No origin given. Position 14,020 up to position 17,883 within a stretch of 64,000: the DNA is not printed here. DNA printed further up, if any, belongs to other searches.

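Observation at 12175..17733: Eukaryote-like single-chain carboxylase (BC-BCCP-central region-CT, 1852 aa) as the last gene of a FAS-II operon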

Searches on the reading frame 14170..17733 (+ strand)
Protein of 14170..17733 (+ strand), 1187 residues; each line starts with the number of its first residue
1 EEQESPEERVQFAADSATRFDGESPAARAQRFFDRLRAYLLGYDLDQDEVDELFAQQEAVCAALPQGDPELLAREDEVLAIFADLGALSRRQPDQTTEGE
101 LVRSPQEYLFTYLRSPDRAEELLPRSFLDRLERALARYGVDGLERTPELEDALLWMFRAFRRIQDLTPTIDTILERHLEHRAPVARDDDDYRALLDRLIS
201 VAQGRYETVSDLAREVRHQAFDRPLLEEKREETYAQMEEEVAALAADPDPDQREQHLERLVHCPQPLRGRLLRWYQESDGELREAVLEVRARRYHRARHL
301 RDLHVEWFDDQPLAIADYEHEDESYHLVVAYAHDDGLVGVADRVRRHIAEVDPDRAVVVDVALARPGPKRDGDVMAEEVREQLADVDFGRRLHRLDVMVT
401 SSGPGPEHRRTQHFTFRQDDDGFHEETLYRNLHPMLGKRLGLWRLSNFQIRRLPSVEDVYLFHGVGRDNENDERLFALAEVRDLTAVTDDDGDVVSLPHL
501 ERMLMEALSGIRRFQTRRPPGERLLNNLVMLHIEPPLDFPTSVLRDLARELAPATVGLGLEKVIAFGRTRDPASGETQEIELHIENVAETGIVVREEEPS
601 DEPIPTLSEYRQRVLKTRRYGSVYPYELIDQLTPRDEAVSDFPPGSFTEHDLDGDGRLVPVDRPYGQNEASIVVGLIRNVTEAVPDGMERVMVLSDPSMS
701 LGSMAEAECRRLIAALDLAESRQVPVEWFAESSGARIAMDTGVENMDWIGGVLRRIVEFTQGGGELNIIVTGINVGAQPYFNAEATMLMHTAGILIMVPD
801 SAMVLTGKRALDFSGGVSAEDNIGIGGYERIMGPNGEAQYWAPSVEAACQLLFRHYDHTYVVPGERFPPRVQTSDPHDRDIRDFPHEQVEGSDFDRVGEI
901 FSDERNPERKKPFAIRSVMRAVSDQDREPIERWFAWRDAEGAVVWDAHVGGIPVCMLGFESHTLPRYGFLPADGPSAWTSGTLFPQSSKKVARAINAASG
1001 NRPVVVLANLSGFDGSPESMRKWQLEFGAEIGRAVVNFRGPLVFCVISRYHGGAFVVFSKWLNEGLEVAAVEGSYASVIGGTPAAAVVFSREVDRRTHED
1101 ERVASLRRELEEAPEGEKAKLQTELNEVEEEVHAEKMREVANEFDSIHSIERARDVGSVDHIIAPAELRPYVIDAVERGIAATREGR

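Call 12: search_solved_structures(query=window:14170-17733:+, max_evalue=0.01, show_alignments=2)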
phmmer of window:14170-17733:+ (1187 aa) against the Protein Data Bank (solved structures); distinct sequences matched with E-value up to 0.01: 36.
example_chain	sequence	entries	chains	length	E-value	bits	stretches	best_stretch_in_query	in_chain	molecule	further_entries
5csk_A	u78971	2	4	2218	6e-20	74.1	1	932-1113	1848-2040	Acetyl-CoA carboxylase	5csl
5i6g_A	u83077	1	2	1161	6.1e-20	74.1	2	934-1116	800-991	Acetyl-CoA carboxylase-like protein,Acetyl-CoA carboxylase-like protein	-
5i6f_A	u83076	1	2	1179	6.5e-20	74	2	934-1116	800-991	Acetyl-CoA carboxylase-like protein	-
5i6h_A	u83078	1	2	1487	3e-19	71.8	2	934-1116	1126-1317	Acetyl-CoA carboxylase-like protein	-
3tv5_A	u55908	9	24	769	9.9e-19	70.1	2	797-1113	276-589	Acetyl-CoA carboxylase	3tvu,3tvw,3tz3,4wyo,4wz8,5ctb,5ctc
5i6i_A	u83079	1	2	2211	1.4e-18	69.6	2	934-1116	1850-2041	Acetyl-CoA carboxylase-like protein,Acetyl-CoA carboxylase-like protein,Acetyl-CoA carboxy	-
8xkz_C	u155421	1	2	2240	5.7e-18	67.6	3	939-1161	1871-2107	Acetyl-CoA carboxylase 1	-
6g2i_D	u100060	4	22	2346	6.8e-18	67.3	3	939-1161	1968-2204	Acetyl-CoA carboxylase 1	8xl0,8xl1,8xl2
6g2d_B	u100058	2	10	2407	7.3e-18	67.2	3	939-1161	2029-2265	Acetyl-CoA carboxylase 1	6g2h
1uyr_A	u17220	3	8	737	1.1e-17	66.7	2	931-1114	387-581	ACETYL-COA CARBOXYLASE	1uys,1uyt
1w2x_A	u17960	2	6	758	1.1e-17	66.6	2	931-1114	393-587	ACETYL-COA CARBOXYLASE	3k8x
3pgq_A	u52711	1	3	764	1.2e-17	66.6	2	931-1114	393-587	Acetyl-CoA carboxylase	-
3h0j_A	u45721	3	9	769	1.2e-17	66.5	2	931-1114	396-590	Acetyl-CoA carboxylase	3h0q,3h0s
1od2_A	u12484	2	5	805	1.4e-17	66.3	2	931-1114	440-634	ACETYL-COENZYME A CARBOXYLASE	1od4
1uyv_A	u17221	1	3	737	1.5e-17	66.2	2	931-1114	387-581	ACETYL-COA CARBOXYLASE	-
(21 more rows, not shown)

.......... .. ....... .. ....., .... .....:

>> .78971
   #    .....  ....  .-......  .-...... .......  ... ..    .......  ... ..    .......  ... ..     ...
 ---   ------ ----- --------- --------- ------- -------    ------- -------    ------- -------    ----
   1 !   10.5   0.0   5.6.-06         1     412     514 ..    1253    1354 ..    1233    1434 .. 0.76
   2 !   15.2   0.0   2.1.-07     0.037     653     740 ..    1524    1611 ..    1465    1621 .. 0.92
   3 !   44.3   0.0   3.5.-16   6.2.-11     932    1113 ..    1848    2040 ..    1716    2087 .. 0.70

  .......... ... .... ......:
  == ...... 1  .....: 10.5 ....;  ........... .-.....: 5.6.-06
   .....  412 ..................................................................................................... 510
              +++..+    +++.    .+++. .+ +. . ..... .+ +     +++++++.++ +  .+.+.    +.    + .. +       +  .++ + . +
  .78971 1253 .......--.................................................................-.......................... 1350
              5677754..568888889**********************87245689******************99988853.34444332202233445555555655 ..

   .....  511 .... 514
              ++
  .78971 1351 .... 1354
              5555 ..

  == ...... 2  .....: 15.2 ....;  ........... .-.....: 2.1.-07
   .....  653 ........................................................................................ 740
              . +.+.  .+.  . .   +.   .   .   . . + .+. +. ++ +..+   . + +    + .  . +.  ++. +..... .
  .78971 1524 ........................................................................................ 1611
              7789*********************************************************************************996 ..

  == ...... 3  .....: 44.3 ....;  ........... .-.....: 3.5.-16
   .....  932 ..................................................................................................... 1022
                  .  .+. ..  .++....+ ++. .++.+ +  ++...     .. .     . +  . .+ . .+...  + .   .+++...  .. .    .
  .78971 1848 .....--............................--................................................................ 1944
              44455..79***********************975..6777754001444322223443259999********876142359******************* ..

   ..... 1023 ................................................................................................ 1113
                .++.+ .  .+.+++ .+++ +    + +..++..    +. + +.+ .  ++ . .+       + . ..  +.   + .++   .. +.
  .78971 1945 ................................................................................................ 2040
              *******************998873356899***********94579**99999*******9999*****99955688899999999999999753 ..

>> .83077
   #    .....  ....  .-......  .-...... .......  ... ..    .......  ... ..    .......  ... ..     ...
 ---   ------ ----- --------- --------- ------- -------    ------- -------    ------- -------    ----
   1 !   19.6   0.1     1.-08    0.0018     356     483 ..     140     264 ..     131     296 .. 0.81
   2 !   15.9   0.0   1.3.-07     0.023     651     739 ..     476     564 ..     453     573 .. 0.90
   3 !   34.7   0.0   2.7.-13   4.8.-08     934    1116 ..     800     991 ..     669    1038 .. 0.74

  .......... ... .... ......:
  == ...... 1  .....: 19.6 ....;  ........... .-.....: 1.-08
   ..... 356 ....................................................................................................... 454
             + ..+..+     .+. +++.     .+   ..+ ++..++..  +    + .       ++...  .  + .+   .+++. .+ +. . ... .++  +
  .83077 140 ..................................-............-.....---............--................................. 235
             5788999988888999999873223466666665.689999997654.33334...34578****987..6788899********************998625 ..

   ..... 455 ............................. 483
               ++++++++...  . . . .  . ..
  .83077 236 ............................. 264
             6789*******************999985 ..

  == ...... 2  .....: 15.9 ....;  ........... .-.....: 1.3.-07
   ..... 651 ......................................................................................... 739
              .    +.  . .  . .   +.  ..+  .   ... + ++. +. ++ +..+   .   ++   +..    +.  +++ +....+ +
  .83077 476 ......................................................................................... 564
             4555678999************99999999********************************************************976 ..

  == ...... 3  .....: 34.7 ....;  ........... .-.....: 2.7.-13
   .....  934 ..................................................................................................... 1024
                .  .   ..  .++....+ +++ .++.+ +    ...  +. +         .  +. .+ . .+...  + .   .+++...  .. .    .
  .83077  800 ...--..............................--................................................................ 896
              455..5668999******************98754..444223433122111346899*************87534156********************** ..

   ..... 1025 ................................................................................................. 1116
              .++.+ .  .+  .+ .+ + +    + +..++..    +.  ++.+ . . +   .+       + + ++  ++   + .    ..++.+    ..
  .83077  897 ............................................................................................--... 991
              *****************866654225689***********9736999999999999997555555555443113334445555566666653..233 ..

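Call 14: find_related_loci(query=window:14170-17733:+, collection=genome_contigs, flank=10000)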
Query window:14170-17733:+ (1187 aa) in genome_contigs; peptide patterns used: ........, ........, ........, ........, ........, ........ (x = any residue, [..] = any of these).
481 stretches matched a pattern; 439 encode a relative of the query (tblastn E <= 1e-3); the best 80 are kept; 80 distinct loci.
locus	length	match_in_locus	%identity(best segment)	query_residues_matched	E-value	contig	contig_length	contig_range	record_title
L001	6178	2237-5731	57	10-1181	0e+0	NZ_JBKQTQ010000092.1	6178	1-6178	MAG: Mycobacterium sp. isolate MHr2D2E2F__bin_41 MHr2D2E2F_000000066696, whole genome shotgun sequence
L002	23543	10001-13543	54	1-1180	0e+0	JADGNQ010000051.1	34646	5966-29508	MAG: Candidatus Sulfotelmatobacter sp. isolate Chersky.8_4 contig-100_73, whole genome shotgun sequence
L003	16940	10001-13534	54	8-1181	0e+0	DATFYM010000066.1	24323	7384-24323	MAG TPA_asm: Terriglobia bacterium isolate SMAG_U9543 k141_868759, whole genome shotgun sequence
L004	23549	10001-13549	53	1-1182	0e+0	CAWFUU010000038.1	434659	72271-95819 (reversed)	MAG: uncultured Acidobacteriaceae bacterium isolate MFD09286.bin.1.47 genome assembly, contig: contig_69283, whole genom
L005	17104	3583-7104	56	1-1181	0e+0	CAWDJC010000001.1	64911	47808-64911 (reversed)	MAG: uncultured Actinomycetota bacterium isolate MFD06435.bin.1.50 genome assembly, contig: contig_10555, whole genome s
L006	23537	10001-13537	53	8-1181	0e+0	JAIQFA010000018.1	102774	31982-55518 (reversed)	MAG: Terriglobia bacterium isolate SRVP_18 SR-VP_26_10_2019_B_40cm_scaffold_446, whole genome shotgun sequence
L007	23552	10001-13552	53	1-1182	0e+0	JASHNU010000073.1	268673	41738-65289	MAG: Candidatus Sulfotelmatobacter sp. isolate JOPF005 JOPF_N07C_contig_205028, whole genome shotgun sequence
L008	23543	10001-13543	53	1-1180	0e+0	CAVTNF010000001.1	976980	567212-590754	MAG: uncultured Acidobacteriaceae bacterium isolate MFD02248.bin.1.147 genome assembly, contig: contig_10194, whole geno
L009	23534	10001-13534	53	8-1181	0e+0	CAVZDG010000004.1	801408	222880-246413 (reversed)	MAG: uncultured Acidobacteriaceae bacterium isolate MFD09222.bin.1.125 genome assembly, contig: contig_38638, whole geno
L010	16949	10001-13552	53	8-1181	0e+0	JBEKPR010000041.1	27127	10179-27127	MAG: Candidatus Korobacteraceae bacterium isolate SPRUCE 469 SPRUCE_469_41, whole genome shotgun sequence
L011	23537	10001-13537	53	8-1185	0e+0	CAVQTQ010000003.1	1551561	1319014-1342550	MAG: uncultured Acidobacteriaceae bacterium isolate MFD09222.bin.2.148 genome assembly, contig: contig_41963, whole geno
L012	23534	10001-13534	53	1-1180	0e+0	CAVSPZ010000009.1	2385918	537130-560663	MAG: uncultured Acidobacteriota bacterium isolate MFD03044.bin.1.24 genome assembly, contig: contig_9243, whole genome s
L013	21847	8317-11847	53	7-1181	0e+0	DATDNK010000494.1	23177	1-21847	MAG TPA_asm: Candidatus Acidoferrum sp. isolate SMAG_U435 k141_573594, whole genome shotgun sequence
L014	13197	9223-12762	54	8-1180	0e+0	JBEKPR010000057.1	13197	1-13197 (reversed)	MAG: Candidatus Korobacteraceae bacterium isolate SPRUCE 469 SPRUCE_469_57, whole genome shotgun sequence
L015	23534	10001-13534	53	1-1180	0e+0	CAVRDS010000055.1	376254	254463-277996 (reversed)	MAG: uncultured Acidobacteriota bacterium isolate MFD03323.bin.2.88 genome assembly, contig: contig_26285, whole genome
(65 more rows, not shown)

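Call 19: find_homologous_proteins(query=window:14170-17733:+, max_evalue=1e-10)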
Query window:14170-17733:+ (1187 aa): 2294 proteins with E <= 1e-10 among 8000 candidates; the best 120 are listed.
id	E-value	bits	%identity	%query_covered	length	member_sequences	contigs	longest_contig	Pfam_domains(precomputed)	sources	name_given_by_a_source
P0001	0.0e+0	2685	100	100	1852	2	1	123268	PF01039.28,PF02786.23,PF00364.29,PF08326.18,PF00289.29,PF02222.28,PF07478.19,PF02785.26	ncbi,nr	ncbi:MAG: ATP-grasp domain-containing protein [Actinobacteria bacterium]|nr:ATP-grasp domain-contain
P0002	0.0e+0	1937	73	99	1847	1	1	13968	PF01039.28,PF02786.23,PF00364.29,PF08326.18,PF00289.29,PF02222.28,PF07478.19,PF02785.26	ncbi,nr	ncbi:MAG TPA: carboxyl transferase domain-containing protein [Nitriliruptorales bacterium]|nr:carbox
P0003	0.0e+0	1469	59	98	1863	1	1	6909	PF01039.28,PF02786.23,PF00364.29,PF08326.18,PF00289.29,PF02222.28,PF07478.19,PF02785.26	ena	-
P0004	0.0e+0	1468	59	97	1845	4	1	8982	PF01039.28,PF02786.23,PF00364.29,PF08326.18,PF00289.29,PF02222.28,PF07478.19,PF02785.26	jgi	jgi:acetyl/propionyl-CoA carboxylase alpha subunit/acetyl-CoA carboxylase carboxyltransferase compon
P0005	0.0e+0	1467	59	99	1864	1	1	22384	PF01039.28,PF02786.23,PF00364.29,PF08326.18,PF00289.29,PF02222.28,PF07478.19,PF02785.26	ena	-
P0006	0.0e+0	1466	59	97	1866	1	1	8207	PF01039.28,PF02786.23,PF00364.29,PF08326.18,PF00289.29,PF02222.28,PF07478.19,PF02785.26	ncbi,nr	ncbi:MAG TPA: carboxyl transferase domain-containing protein [Acidimicrobiales bacterium]|nr:carboxy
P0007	0.0e+0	1465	57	99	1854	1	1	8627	PF01039.28,PF02786.23,PF00364.29,PF08326.18,PF00289.29,PF02222.28,PF07478.19,PF02785.26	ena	-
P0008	0.0e+0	1464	59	98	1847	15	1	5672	PF01039.28,PF02786.23,PF00364.29,PF08326.18,PF00289.29,PF02222.28,PF07478.19,PF02785.26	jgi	jgi:acetyl/propionyl-CoA carboxylase alpha subunit/acetyl-CoA carboxylase carboxyltransferase compon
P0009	0.0e+0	1462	60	97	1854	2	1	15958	PF01039.28,PF02786.23,PF00364.29,PF08326.18,PF00289.29,PF02222.28,PF07478.19,PF02785.26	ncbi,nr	ncbi:MAG TPA: carboxyl transferase domain-containing protein [Acidimicrobiales bacterium]|nr:carboxy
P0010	0.0e+0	1461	58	100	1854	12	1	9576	PF01039.28,PF02786.23,PF00364.29,PF08326.18,PF00289.29,PF02222.28,PF07478.19,PF02785.26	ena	-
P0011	0.0e+0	1460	59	97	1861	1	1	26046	PF01039.28,PF02786.23,PF00364.29,PF08326.18,PF00289.29,PF02222.28,PF07478.19,PF02785.26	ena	-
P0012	0.0e+0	1453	59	98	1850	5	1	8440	PF01039.28,PF02786.23,PF00364.29,PF08326.18,PF00289.29,PF07478.19,PF02785.26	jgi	jgi:acetyl/propionyl-CoA carboxylase alpha subunit/acetyl-CoA carboxylase carboxyltransferase compon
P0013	0.0e+0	1452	59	97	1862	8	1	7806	PF01039.28,PF02786.23,PF00364.29,PF08326.18,PF00289.29,PF02222.28,PF07478.19,PF02785.26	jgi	jgi:acetyl/propionyl-CoA carboxylase alpha subunit/acetyl-CoA carboxylase carboxyltransferase compon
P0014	0.0e+0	1451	59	97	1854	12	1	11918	PF01039.28,PF02786.23,PF00364.29,PF08326.18,PF00289.29,PF07478.19,PF02785.26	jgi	jgi:acetyl/propionyl-CoA carboxylase alpha subunit/acetyl-CoA carboxylase carboxyltransferase compon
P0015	0.0e+0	1451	59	97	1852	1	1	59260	PF01039.28,PF02786.23,PF00364.29,PF08326.18,PF00289.29,PF07478.19,PF02785.26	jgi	jgi:acetyl/propionyl-CoA carboxylase alpha subunit/acetyl-CoA carboxylase carboxyltransferase compon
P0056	0.0e+0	1402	57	96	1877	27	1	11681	PF01039.28,PF02786.23,PF00364.29,PF08326.18,PF00289.29,PF02222.28,PF07478.19,PF02785.26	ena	-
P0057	0.0e+0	1402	57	98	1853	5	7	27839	PF01039.28,PF02786.23,PF00364.29,PF08326.18,PF00289.29,PF02222.28,PF07478.19,PF02785.26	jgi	jgi:acetyl/propionyl-CoA carboxylase alpha subunit/acetyl-CoA carboxylase carboxyltransferase compon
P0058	0.0e+0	1402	58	98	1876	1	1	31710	PF01039.28,PF02786.23,PF00364.29,PF08326.18,PF00289.29,PF02785.26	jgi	jgi:acetyl/propionyl-CoA carboxylase alpha subunit/acetyl-CoA carboxylase carboxyltransferase compon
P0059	0.0e+0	1401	57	98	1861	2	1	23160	PF01039.28,PF02786.23,PF00364.29,PF08326.18,PF00289.29,PF02222.28,PF07478.19,PF02785.26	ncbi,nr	ncbi:MAG TPA: carboxyl transferase domain-containing protein [Jiangellales bacterium]|nr:carboxyl tr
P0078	0.0e+0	1391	57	98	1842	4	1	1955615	PF01039.28,PF00364.29,PF08326.18,PF00289.29,PF02785.26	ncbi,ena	-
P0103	0.0e+0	1382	56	99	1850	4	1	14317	PF25984.1,PF01039.28,PF02786.23,PF00364.29,PF08326.18,PF00289.29,PF02222.28,PF07478.19,PF02785.26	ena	-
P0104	0.0e+0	1381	56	99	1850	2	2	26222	PF25984.1,PF01039.28,PF02786.23,PF00364.29,PF08326.18,PF00289.29,PF02222.28,PF07478.19,PF02785.26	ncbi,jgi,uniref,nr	ncbi:MAG TPA: carboxyl transferase domain-containing protein [Mycobacterium sp.]|uniref:ATP-binding 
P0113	0.0e+0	1379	58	97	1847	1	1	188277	PF01039.28,PF02786.23,PF00364.29,PF08326.18,PF00289.29,PF07478.19,PF02785.26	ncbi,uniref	ncbi:carboxyl transferase domain-containing protein [Spirillospora sp. NPDC048911]|uniref:ATP-bindin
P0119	0.0e+0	1378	56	97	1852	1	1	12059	PF01039.28,PF02786.23,PF00364.29,PF08326.18,PF00289.29,PF02222.28,PF07478.19,PF02785.26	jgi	jgi:acetyl/propionyl-CoA carboxylase alpha subunit/acetyl-CoA carboxylase carboxyltransferase compon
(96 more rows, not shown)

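Call 21: find_encoding_contigs(protein=P0001, flank=10000, max_places=3)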
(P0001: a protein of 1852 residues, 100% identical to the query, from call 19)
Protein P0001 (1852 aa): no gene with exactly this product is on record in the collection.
